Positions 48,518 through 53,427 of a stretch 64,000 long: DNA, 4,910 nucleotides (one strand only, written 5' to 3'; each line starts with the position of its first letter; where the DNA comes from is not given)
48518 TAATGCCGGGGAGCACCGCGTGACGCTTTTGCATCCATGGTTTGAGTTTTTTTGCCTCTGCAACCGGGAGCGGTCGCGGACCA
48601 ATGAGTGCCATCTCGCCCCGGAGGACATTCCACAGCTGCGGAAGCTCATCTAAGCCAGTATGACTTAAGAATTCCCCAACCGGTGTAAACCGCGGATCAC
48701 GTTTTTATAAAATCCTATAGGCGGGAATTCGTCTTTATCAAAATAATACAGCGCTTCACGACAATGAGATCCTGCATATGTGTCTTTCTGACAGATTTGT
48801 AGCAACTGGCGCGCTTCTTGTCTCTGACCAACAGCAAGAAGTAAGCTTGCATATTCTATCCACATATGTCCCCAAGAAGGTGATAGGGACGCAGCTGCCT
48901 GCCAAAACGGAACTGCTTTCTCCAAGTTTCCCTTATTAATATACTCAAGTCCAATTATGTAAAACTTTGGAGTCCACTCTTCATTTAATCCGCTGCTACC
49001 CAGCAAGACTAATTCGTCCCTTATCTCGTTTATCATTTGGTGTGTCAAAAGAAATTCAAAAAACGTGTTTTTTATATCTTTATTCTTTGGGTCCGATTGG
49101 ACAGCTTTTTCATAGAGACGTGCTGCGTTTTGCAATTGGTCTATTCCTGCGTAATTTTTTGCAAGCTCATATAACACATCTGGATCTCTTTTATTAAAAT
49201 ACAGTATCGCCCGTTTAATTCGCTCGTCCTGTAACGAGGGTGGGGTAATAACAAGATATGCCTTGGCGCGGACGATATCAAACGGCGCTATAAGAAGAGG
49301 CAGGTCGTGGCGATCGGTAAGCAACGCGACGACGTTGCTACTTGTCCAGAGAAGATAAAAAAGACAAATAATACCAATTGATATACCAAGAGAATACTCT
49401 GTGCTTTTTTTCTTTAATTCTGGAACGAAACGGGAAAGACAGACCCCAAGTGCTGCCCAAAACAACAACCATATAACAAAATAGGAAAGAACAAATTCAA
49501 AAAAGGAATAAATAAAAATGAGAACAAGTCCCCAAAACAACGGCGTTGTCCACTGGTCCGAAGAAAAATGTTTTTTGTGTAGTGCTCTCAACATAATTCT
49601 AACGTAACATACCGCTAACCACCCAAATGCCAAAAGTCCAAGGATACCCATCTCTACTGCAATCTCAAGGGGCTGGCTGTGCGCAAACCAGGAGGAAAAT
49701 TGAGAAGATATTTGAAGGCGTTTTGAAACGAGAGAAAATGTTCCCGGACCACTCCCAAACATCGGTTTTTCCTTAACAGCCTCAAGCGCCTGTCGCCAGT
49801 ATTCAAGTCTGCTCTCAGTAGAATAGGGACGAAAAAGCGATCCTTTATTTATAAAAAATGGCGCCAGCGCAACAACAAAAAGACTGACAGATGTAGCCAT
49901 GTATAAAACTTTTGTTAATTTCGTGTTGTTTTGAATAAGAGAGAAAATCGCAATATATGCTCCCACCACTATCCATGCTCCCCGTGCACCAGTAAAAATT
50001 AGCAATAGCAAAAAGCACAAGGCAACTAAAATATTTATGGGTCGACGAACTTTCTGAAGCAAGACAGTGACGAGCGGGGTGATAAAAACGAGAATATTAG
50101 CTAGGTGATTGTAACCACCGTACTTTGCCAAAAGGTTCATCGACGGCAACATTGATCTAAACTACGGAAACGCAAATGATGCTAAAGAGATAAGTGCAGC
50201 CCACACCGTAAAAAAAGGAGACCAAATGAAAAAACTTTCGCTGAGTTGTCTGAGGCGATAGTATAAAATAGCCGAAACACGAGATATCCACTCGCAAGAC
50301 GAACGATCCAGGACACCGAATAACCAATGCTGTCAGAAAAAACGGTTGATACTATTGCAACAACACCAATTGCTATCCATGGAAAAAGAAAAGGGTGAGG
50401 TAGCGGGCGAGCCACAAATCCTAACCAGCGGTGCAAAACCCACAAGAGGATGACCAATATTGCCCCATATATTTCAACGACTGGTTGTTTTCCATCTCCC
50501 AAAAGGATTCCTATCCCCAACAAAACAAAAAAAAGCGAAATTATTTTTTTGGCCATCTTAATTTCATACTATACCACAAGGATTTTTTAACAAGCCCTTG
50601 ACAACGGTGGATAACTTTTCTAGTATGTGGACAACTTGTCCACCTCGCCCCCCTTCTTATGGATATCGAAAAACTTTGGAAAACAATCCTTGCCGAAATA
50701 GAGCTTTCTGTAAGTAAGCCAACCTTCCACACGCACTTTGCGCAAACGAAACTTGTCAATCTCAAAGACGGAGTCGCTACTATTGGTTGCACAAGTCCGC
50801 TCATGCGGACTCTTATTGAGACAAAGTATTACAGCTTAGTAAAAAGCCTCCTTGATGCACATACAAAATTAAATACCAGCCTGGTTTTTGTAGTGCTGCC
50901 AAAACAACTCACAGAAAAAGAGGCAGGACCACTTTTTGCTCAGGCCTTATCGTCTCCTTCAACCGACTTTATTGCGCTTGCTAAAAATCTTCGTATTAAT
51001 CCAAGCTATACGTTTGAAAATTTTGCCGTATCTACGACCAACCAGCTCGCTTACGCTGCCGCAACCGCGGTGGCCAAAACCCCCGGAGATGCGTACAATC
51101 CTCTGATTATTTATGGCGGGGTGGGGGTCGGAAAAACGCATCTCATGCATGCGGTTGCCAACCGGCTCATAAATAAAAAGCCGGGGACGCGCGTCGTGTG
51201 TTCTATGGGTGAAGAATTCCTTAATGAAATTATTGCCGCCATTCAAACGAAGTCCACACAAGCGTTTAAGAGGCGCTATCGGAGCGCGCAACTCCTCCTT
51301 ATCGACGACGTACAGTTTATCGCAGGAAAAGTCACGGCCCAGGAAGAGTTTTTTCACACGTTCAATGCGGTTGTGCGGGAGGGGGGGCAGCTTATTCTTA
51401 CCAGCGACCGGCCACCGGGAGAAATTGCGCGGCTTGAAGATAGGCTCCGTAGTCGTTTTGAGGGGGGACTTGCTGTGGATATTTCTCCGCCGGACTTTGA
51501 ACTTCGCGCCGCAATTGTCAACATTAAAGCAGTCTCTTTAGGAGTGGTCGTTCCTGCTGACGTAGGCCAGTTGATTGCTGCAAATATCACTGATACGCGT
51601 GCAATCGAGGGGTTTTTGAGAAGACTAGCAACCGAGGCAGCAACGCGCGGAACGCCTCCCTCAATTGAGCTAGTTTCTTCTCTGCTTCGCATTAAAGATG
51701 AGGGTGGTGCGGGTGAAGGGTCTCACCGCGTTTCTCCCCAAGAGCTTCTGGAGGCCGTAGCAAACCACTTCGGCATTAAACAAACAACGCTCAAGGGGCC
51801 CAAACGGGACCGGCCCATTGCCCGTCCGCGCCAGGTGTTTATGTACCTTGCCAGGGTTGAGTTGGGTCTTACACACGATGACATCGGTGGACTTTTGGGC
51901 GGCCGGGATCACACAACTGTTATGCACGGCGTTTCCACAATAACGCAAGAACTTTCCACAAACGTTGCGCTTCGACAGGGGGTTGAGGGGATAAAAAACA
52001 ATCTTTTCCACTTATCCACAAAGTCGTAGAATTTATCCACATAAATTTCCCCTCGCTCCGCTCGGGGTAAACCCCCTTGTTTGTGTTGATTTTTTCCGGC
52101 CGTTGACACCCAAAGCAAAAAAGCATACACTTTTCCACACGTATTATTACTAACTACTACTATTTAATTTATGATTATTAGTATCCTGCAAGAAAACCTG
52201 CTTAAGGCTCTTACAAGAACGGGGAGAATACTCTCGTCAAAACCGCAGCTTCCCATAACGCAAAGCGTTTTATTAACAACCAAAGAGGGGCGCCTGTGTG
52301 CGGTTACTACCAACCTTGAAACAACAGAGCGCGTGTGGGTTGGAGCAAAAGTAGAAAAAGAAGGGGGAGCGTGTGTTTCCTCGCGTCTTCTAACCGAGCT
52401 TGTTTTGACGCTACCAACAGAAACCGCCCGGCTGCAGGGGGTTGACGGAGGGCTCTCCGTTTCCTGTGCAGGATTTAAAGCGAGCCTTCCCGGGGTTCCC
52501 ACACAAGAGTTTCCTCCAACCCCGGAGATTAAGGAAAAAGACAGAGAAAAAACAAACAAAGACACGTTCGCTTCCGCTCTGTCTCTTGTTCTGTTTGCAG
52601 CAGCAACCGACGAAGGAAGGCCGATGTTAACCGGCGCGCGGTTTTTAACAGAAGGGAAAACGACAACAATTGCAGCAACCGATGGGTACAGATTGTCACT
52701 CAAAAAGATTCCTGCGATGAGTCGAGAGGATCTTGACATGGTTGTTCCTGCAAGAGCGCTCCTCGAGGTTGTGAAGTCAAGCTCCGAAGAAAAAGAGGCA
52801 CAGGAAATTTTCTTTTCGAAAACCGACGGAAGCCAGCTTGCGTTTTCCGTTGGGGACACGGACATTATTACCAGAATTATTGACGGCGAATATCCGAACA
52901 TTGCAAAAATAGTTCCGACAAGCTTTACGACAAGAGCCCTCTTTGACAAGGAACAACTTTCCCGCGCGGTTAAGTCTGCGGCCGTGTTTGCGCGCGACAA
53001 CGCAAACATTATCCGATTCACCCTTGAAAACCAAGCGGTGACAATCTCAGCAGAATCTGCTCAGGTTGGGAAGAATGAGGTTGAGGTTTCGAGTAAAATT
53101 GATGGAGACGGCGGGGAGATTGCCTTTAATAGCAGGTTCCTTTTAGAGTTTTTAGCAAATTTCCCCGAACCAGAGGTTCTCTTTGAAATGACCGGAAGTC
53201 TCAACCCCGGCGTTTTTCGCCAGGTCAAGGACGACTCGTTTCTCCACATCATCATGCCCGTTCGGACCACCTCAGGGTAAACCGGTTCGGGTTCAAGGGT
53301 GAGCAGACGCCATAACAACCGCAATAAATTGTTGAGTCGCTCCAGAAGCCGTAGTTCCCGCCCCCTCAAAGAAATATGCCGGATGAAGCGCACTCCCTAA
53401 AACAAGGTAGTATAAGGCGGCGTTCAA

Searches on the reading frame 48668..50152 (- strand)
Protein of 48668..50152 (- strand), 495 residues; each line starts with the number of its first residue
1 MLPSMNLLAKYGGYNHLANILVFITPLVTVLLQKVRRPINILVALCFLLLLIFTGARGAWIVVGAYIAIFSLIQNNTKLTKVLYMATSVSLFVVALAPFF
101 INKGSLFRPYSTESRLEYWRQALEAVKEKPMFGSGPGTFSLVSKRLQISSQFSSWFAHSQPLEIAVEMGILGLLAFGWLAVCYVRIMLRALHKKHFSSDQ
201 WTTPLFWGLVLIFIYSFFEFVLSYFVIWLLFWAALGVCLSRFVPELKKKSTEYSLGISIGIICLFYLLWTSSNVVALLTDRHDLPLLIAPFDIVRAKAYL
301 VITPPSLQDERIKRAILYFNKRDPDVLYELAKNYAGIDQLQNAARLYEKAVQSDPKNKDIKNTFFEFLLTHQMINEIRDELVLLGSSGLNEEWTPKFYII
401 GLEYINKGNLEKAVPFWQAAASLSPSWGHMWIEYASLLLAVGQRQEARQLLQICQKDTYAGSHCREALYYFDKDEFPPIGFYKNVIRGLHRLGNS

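Call 46: search_protein_families(library=pfam, max_evalue=0.00001, proteins=[window:48668-50152:-])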
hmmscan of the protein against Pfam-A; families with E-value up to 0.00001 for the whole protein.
window:48668-50152:- (495 aa): 5 families
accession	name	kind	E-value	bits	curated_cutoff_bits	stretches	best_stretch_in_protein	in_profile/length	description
PF04932.20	Wzy_C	-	7.4e-19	68.4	31.7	1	43-176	2-148/149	O-Antigen ligase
PF07719.23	TPR_2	-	4.1e-08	33.2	27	0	324-357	1-34/34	Tetratricopeptide repeat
PF14559.12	TPR_19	-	8.8e-08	32.8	25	0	339-370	6-37/68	Tetratricopeptide repeat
PF13181.12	TPR_8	-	2.9e-07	30.6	25.7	0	325-357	2-34/34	Tetratricopeptide repeat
PF13428.12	TPR_14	-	3.3e-06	27.7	23.5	0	324-360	1-37/44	Tetratricopeptide repeat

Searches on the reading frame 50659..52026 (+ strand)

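Call 46: search_protein_families(library=pfam, max_evalue=0.00001, proteins=[window:50659-52026:+])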
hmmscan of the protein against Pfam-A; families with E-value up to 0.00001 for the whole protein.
window:50659-52026:+ (456 aa): 5 families
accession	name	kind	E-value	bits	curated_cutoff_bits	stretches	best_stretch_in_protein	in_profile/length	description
PF00308.24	Bac_DnaA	-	7e-62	208.8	23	1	114-274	2-162/162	Bacterial DnaA ATPAse domain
PF08299.17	Bac_DnaA_C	-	6e-22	77.9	31.5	1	361-428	2-69/69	Bacterial dnaA protein helix-turn-helix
PF01695.23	IstB_IS21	-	3.4e-07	30.4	24.1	1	148-255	94-198/238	IstB-like ATP binding protein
PF00004.35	AAA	-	4.6e-07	30.8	21.2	1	150-268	2-124/131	ATPase family associated with various cellular activities (AAA)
PF11638.13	DnaA_N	-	2.2e-06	27.7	24.6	1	5-65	2-63/65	DnaA N-terminal domain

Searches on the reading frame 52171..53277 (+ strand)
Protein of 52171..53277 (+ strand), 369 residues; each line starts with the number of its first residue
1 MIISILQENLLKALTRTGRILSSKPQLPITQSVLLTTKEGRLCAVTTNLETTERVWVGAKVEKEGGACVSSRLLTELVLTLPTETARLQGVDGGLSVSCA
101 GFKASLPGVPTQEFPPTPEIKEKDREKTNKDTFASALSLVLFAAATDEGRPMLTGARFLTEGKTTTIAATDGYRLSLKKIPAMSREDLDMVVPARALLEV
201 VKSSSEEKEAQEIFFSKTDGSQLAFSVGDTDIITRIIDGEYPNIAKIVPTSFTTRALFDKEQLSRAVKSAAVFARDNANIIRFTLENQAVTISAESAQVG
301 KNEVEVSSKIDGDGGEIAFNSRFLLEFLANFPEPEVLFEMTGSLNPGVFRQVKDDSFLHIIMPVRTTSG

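Call 46: search_protein_families(library=pfam, max_evalue=0.00001, proteins=[window:52171-53277:+])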
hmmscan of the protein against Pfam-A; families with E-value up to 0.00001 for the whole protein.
window:52171-53277:+ (369 aa): 3 families
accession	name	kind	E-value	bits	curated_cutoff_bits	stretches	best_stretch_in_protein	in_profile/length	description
PF02767.21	DNA_pol3_beta_2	-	8.8e-23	81.2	27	1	129-243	3-116/116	DNA polymerase III beta subunit, central domain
PF02768.20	DNA_pol3_beta_3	-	2.8e-21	76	27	1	246-365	2-121/121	DNA polymerase III beta subunit, C-terminal domain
PF00712.24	DNA_pol3_beta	-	3.3e-19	69.7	24.4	1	1-115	1-117/120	DNA polymerase III beta subunit, N-terminal domain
